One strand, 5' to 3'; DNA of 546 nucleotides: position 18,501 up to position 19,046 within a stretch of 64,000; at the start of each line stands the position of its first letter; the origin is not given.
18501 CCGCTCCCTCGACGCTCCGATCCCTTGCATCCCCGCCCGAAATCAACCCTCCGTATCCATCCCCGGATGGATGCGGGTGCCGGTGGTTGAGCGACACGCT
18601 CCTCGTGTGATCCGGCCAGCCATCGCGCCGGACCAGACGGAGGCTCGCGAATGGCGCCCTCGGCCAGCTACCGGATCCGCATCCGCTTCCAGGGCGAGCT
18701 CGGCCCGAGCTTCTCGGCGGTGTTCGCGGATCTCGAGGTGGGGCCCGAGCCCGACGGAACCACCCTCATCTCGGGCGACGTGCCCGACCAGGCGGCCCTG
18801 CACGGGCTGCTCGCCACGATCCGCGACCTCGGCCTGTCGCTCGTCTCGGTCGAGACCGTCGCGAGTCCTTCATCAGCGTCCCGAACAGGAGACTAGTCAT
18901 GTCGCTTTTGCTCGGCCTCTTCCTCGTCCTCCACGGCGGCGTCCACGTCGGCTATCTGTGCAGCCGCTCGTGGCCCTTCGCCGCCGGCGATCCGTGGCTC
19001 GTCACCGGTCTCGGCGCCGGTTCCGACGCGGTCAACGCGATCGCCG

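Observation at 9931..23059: Six copies of an unassigned ~50-nt hairpin-forming leader motif in front of accessory operons (candidate cis-regulatory RNA or operator)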

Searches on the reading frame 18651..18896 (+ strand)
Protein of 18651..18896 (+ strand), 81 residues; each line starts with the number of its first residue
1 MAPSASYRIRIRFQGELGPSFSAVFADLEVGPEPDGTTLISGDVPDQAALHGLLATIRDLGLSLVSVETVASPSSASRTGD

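Call 11: search_protein_families(library=pfam, proteins=[window:18651-18896:+], max_evalue=0.01)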
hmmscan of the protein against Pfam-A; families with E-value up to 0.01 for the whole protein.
window:18651-18896:+ (81 aa): 1 family
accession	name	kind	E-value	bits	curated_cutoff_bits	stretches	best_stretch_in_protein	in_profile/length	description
PF21923.1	BON_like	-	0.0091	16.3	24.1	0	39-59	11-31/47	BON-like domain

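Call 17: find_homologous_proteins(query=window:18651-18893:+, max_evalue=0.00001)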
Query seq(81 aa) (81 aa): 292 proteins with E <= 0.00001 among 304 candidates; the best 120 are listed.
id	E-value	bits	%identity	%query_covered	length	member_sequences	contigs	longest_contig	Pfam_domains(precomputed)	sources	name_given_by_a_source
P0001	1.1e-43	164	100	100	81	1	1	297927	-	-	-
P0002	4.1e-28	114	77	91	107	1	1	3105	-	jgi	jgi:hypothetical protein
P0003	1.3e-27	113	69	100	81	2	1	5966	-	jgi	jgi:hypothetical protein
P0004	1.7e-27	112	72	96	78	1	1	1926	-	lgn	-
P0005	2.3e-27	112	69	99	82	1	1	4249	-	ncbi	-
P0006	3.0e-27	111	69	99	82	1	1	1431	-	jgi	jgi:hypothetical protein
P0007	7.9e-27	110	71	99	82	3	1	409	-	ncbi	-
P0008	1.4e-26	109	70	99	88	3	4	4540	-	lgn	-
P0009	3.1e-26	108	73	99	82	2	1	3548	-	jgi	jgi:hypothetical protein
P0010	3.8e-26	108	71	99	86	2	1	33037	-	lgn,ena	-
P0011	1.7e-25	106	71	95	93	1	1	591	-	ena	-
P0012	1.9e-25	106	68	99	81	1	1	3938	-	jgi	jgi:hypothetical protein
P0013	4.7e-25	104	66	99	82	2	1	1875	-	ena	-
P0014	6.5e-25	104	70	91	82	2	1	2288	-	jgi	jgi:hypothetical protein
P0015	7.1e-25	104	68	95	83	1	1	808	-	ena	-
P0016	1.0e-24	103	68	99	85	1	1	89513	-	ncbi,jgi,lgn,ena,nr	ncbi:MAG TPA: hypothetical protein VEK76_02030 [Candidatus Binatia bacterium]|nr:hypothetical protei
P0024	1.5e-23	100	64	99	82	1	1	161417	-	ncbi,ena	-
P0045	8.7e-21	91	64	91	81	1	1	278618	-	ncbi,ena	-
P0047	1.7e-20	90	60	99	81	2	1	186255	-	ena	-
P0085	1.1e-11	62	60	74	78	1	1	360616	-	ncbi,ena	-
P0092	3.9e-11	60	60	74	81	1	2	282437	-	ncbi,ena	-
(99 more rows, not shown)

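Call 18: find_encoding_contigs(protein=P0010, flank=6000, max_places=3)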
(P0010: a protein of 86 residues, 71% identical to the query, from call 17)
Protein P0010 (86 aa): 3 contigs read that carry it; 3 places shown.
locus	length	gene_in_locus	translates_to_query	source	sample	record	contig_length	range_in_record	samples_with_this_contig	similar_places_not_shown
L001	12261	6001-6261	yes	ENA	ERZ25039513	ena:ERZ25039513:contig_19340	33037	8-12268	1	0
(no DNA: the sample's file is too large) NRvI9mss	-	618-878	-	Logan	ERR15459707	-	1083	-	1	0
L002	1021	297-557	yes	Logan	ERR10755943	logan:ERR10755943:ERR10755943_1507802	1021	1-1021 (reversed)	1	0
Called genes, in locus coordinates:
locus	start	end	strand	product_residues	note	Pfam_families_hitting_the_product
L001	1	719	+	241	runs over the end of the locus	?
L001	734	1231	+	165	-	PF06821:Ser_hydrolase, PF12697:Abhydrolase_6 (faint)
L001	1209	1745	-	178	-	-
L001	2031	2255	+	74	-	-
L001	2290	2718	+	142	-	PF01850:PIN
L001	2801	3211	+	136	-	PF04075:F420H2_quin_red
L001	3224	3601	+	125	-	PF18899:DUF5655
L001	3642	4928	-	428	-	PF25873:WHD_MalT, PF00196:GerE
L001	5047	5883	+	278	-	-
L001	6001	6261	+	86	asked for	-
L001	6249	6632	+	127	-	-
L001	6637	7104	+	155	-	-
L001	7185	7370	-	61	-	-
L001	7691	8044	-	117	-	PF00005:ABC_tran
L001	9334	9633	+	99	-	-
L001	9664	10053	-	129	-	PF07883:Cupin_2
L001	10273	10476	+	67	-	PF07311:Dodecin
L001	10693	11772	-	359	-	-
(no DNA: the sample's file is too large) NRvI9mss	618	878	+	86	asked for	-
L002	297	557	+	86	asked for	-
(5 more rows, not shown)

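Call 19: find_encoding_contigs(protein=P0016, flank=6000, max_places=3)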
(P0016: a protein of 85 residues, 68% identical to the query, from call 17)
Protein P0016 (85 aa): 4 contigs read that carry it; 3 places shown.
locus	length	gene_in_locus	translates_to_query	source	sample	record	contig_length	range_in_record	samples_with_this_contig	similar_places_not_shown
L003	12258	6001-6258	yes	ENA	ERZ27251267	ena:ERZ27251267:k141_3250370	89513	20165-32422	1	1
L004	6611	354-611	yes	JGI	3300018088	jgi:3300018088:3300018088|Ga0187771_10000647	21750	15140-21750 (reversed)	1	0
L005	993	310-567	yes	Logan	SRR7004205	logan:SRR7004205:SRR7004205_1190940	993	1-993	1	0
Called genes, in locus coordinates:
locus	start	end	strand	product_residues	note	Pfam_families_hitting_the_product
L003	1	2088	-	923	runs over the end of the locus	PF01073:3Beta_HSD, PF01370:Epimerase, PF07993:NAD_binding_4, PF00501:AMP-binding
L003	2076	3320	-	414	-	PF04230:PS_pyruv_trans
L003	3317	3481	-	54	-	-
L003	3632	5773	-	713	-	PF13481:AAA_25 (faint), PF25873:WHD_MalT, PF17874:TPR_MalT, PF08281:Sigma70_r4_2 (weak), PF00196:GerE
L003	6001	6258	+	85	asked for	-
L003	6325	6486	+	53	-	-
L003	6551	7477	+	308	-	PF00005:ABC_tran, PF13304:AAA_21 (weak), PF13732:DrrA1-3_C (weak)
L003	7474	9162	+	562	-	-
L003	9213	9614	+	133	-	PF13239:2TM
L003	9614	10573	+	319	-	PF00106:adh_short, PF01370:Epimerase (weak), PF08659:KR (weak), PF13561:adh_short_C2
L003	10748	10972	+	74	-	-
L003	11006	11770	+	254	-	-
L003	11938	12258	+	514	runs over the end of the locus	PF13231:PMT_2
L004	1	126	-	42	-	?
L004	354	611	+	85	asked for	-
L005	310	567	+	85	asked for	-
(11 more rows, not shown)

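Call 20: find_encoding_contigs(protein=P0024, flank=6000, max_places=3)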
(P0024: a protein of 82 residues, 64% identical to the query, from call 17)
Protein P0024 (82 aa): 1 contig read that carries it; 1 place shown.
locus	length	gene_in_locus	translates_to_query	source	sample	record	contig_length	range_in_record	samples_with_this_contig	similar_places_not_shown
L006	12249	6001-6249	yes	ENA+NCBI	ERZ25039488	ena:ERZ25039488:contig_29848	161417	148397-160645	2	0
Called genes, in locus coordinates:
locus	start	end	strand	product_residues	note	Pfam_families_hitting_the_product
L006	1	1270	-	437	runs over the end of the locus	PF00756:Esterase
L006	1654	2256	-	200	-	PF12146:Hydrolase_4, PF12697:Abhydrolase_6 (weak)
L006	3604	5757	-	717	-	PF13191:AAA_16, PF25873:WHD_MalT, PF00196:GerE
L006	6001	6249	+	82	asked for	-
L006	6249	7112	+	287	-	PF02517:Rce1-like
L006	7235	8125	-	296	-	-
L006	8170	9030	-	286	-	PF09594:GT87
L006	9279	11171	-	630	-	PF25873:WHD_MalT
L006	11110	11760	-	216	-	-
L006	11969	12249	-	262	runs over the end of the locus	-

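Call 26: find_encoding_contigs(protein=P0045, flank=6000, max_places=2)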
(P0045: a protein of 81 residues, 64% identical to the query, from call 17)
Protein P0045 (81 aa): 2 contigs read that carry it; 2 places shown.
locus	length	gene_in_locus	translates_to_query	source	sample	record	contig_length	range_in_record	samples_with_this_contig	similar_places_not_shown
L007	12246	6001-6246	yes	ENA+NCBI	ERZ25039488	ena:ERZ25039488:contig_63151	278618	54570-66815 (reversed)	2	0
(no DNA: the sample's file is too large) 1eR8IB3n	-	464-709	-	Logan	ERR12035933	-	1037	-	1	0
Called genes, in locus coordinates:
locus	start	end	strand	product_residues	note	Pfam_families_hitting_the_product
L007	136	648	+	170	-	PF05163:DinB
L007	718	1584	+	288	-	PF00211:Guanylate_cyc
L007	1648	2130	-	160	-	PF04075:F420H2_quin_red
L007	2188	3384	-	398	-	PF00144:Beta-lactamase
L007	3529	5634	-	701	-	PF13191:AAA_16, PF08281:Sigma70_r4_2 (faint), PF25873:WHD_MalT, PF00196:GerE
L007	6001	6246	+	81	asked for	-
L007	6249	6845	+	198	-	-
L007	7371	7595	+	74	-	-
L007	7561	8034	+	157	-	PF01243:PNPOx_N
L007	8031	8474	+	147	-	PF01243:PNPOx_N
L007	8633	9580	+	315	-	PF00892:EamA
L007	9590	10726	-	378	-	PF05222:AlaDh_PNT_N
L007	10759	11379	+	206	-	-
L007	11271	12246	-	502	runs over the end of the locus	PF27537:HoxH, PF00374:NiFeSe_Hases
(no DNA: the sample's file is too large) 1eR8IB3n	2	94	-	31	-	?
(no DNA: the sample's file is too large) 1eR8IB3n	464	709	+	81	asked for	-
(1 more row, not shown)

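Call 27: find_encoding_contigs(protein=P0047, flank=6000, max_places=2)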
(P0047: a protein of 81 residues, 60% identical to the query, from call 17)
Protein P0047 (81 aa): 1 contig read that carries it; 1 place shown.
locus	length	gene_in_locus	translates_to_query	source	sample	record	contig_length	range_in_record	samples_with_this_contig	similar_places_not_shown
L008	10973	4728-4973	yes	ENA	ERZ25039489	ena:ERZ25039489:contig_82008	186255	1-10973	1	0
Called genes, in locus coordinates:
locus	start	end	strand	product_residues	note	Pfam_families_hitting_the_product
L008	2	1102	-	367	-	?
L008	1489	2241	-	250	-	-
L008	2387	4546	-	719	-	PF13191:AAA_16, PF25873:WHD_MalT, PF13424:TPR_12 (faint), PF00196:GerE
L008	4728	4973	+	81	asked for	-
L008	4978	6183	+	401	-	PF00144:Beta-lactamase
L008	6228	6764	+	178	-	-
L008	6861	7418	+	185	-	-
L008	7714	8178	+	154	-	PF01243:PNPOx_N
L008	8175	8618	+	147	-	PF01243:PNPOx_N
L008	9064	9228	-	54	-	-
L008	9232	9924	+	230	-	PF00296:Bac_luciferase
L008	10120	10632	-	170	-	PF01094:ANF_receptor (weak)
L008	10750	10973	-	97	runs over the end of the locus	PF13458:Peripla_BP_6 (weak)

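Call 28: find_encoding_contigs(protein=P0085, flank=6000, max_places=2)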
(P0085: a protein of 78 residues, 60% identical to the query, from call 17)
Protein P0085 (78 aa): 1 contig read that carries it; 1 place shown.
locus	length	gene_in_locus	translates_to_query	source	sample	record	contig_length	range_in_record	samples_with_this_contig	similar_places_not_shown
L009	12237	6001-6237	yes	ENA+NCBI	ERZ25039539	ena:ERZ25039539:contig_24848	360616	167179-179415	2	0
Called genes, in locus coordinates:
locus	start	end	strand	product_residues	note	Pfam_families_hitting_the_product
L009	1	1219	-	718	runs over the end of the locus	PF03176:MMPL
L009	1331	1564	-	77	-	PF27539:Y2318_C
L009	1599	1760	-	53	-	-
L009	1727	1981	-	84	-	-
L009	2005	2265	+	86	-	-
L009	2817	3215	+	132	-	PF07883:Cupin_2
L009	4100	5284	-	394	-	-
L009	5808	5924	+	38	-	PF00196:GerE (weak)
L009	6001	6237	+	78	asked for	-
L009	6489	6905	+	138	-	PF10067:DUF2306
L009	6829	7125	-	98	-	PF12680:SnoaL_2, PF07366:SnoaL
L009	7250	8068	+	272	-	PF00579:tRNA-synt_1b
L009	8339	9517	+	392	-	PF02834:LigT_PEase (weak), PF13563:2_5_RNA_ligase2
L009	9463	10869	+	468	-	PF03631:Virul_fac_BrkB, PF21863:HTH_67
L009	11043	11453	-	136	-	PF19797:DUF6281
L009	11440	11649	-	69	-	-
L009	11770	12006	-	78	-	-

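Call 29: find_encoding_contigs(protein=P0092, flank=6000, max_places=2)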
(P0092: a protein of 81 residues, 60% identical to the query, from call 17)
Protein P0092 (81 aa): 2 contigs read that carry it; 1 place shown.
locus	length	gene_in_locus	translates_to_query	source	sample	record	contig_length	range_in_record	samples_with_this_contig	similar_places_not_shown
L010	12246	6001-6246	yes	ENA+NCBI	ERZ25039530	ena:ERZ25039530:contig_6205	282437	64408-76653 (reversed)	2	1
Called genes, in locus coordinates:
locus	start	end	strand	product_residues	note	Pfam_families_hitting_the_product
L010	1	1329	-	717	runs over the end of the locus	PF03176:MMPL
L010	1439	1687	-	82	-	PF27539:Y2318_C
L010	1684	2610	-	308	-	PF00890:FAD_binding_2 (weak), PF01266:DAO (faint), PF03486:HI0933_like (faint), PF05834:Lycopene_cycl (faint), PF07992:Pyr_redox_2, PF13738:Pyr_redox_3 (weak)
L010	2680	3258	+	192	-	PF12844:HTH_19, PF13413:HTH_25 (weak), PF13443:HTH_26, PF13560:HTH_31, PF01381:HTH_3, PF07883:Cupin_2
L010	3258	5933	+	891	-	PF13401:AAA_22 (faint), PF25873:WHD_MalT, PF13424:TPR_12 (faint), PF17874:TPR_MalT, PF00196:GerE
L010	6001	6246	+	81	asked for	-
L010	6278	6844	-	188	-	PF03795:YCII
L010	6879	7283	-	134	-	PF07366:SnoaL, PF12680:SnoaL_2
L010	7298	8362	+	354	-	PF00579:tRNA-synt_1b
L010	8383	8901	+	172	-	PF02834:LigT_PEase, PF13563:2_5_RNA_ligase2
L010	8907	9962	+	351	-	PF03631:Virul_fac_BrkB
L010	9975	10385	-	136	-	-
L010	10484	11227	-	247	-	PF13085:Fer2_3, PF13187:Fer4_9 (faint), PF00037:Fer4 (weak), PF12797:Fer4_2 (weak), PF12837:Fer4_6 (weak), PF13183:Fer4_8, PF13237:Fer4_10, PF12838:Fer4_7, +1 more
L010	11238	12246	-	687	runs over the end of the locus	PF00890:FAD_binding_2, PF01266:DAO (weak), PF02910:Succ_DH_flav_C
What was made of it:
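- The 80 metagenome loci were retrieved by protein alone; L009 and L010 were retrieved the same way in calls 28-29.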

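Call 53: find_related_loci(query=A3, collection=metagenome_contigs, flank=1500)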
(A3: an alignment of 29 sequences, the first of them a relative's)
Query A3 (81 aa) in metagenome_contigs; peptide patterns used: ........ (x = any residue, [..] = any of these).
600 stretches matched a pattern (row limit reached: there are more); 562 encode a relative of the query (tblastn E <= 1e-3); the best 80 are kept; 80 distinct loci.
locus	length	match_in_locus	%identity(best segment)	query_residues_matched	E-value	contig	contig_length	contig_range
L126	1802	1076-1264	59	8-70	2e-21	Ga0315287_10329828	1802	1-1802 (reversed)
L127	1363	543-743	54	4-70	7e-20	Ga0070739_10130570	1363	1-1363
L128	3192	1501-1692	58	5-70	2e-19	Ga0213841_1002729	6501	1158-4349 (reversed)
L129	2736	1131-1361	49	5-81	1e-18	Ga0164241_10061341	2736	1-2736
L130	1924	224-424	54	11-77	2e-18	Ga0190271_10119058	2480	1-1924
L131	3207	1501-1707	48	2-70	3e-18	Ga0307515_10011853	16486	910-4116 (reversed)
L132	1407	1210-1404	54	4-68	5e-18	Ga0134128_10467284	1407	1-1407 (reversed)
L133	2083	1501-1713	51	8-78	7e-18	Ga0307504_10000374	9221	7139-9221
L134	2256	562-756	49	10-74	8e-18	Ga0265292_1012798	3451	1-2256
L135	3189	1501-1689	56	8-70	8e-18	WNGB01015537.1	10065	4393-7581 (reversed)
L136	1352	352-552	52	2-70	1e-17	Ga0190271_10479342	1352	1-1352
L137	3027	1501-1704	53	3-72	2e-17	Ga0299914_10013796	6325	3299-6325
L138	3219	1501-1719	52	2-70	2e-17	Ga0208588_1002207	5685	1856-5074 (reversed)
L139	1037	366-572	49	7-77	3e-17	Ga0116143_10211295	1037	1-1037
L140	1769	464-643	53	8-67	3e-17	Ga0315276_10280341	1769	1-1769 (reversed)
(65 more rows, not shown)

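Call 63: search_protein_families(library=ncbifam, proteins=[window:18651-18893:+], max_evalue=0.01)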
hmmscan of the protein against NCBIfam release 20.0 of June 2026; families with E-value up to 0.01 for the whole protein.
seq(81 aa): 0 families

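Call 73: find_encoding_contigs(protein=P0001, flank=500, max_places=2)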
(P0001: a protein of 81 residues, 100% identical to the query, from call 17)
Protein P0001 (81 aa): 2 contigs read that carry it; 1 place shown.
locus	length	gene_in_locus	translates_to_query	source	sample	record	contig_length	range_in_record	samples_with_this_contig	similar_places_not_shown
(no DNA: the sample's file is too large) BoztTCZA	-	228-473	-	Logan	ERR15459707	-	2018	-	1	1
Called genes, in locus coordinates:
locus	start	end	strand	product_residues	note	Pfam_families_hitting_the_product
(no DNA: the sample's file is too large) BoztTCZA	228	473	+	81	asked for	-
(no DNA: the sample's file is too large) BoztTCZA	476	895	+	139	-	-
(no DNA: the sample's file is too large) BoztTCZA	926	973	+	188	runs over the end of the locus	PF12724:Flavodoxin_5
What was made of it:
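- Tried and rejected: Looking up the window's own small protein to name the organism returned no record title (call 73).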

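Call 74: predict_structure(alignment_id=A3)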
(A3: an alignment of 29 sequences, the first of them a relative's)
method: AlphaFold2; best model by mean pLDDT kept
length: 81 residues; sequences in the alignment: 29
mean_pLDDT: 78.7   pTM: 0.64
mean pLDDT of the five models: 78.7, 78.0, 76.5, 76.3, 75.8
residues with pLDDT >= 90: 15; 70-90: 49; 50-70: 8; < 50: 9
segments of 3 or more residues with pLDDT < 50: 74-81
pLDDT, mean of each block of 10 residues (from residue 1): 69 82 80 90 87 88 88 49 39
secondary structure, 60 per line:
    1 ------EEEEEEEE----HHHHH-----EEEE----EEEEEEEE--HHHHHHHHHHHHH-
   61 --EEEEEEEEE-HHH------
elements in order: E7-14 H19-23 E29-32 E37-44 H47-59 E63-71

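Call 76: fold_search(model_id=the predicted structure, library=pdb)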
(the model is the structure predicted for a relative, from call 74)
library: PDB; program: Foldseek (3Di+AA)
matches with E <= 10: 1002; with E <= 0.001: 0
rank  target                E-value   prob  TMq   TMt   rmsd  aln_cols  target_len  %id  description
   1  6lpi_E                5.2e-02  1.00  0.53  0.49   3.2        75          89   17  Crystal Structure of AHAS holo-enzyme (released 2020-11-18)
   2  7bfc_A                5.8e-02  1.00  0.64  0.61   2.6        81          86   11  Circular permutant of ribosomal protein S6, P54-55 truncated, (released 2022-07-13)
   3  7tzv_M                6.9e-02  0.98  0.46  0.22   4.7        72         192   24  Structure of DriD C-domain bound to 9mer ssDNA (released 2022-06-01)
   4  8tp8_A                7.7e-02  0.98  0.47  0.14   5.2        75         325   23  Structure of the C. crescentus WYL-activator, DriD, bound to ssDNA and cognate DNA (released 2023-11-29)
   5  7bfd_A                9.7e-02  1.00  0.62  0.60   2.8        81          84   12  Circular permutant of ribosomal protein S6, P54-55 truncated, Y4A mutant. (released 2022-07-13)
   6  4ojh_A                9.7e-02  0.99  0.56  0.51   3.4        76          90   18  The crystal structure of truncated, Y86E mutant of S. solfataricus acylphosphatase (released 2014-06-04)
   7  3br8                  9.7e-02  0.98  0.51  0.47   4.2        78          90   15  Crystal structure of acylphosphatase from Bacillus subtilis (released 2008-06-24)
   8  8jfs_A                9.7e-02  0.97  0.51  0.48   5.6        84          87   20  Phosphate bound acylphosphatase from Deinococcus radiodurans at 1 Angstrom resolution (released 2023-06-14)
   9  5ekz                  9.7e-02  0.96  0.48  0.23   4.6        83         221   14  Crystal structure of mouse Taco1 (released 2016-06-29)
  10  8g4u_D                1.0e-01  0.96  0.45  0.07   4.4        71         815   21  Final ketosynthase+acyltransferase of the erythromycin modular polyketide synthase (released 2023-03-01)
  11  2f1f_B                1.1e-01  1.00  0.63  0.35   2.6        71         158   14  Crystal structure of the regulatory subunit of acetohydroxyacid synthase isozyme III from E. coli (released 2006-01-24)
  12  2bjd_A                1.2e-01  0.99  0.56  0.52   3.4        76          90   18  Sulfolobus Solfataricus Acylphosphatase. Triclinic space group (released 2005-11-23)
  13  5l38_B                1.2e-01  0.97  0.54  0.52   6.3        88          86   22  The structure of the hexagonal shell protein MSM0272 from the RMM microcompartment (released 2016-12-14)
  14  2ko1_MODEL_1_A        1.2e-01  0.96  0.47  0.45   3.7        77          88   18  Solution NMR structure of the ACT domain from GTP pyrophosphokinase of Chlorobium tepidum. Northeast Structura (released 2009-09-29)
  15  2jhe_A                1.2e-01  0.93  0.46  0.25   5.6        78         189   20  N-terminal domain of TyrR transcription factor (residues 1 - 190) (released 2008-06-24)
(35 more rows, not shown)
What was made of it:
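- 18651..18896 (+): 81-aa small protein, the first gene of the copy D operon. It is the conserved partner of the LAL gene across genomes. The structure model is ACT-like or ferredoxin-like (calls 74, 76).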
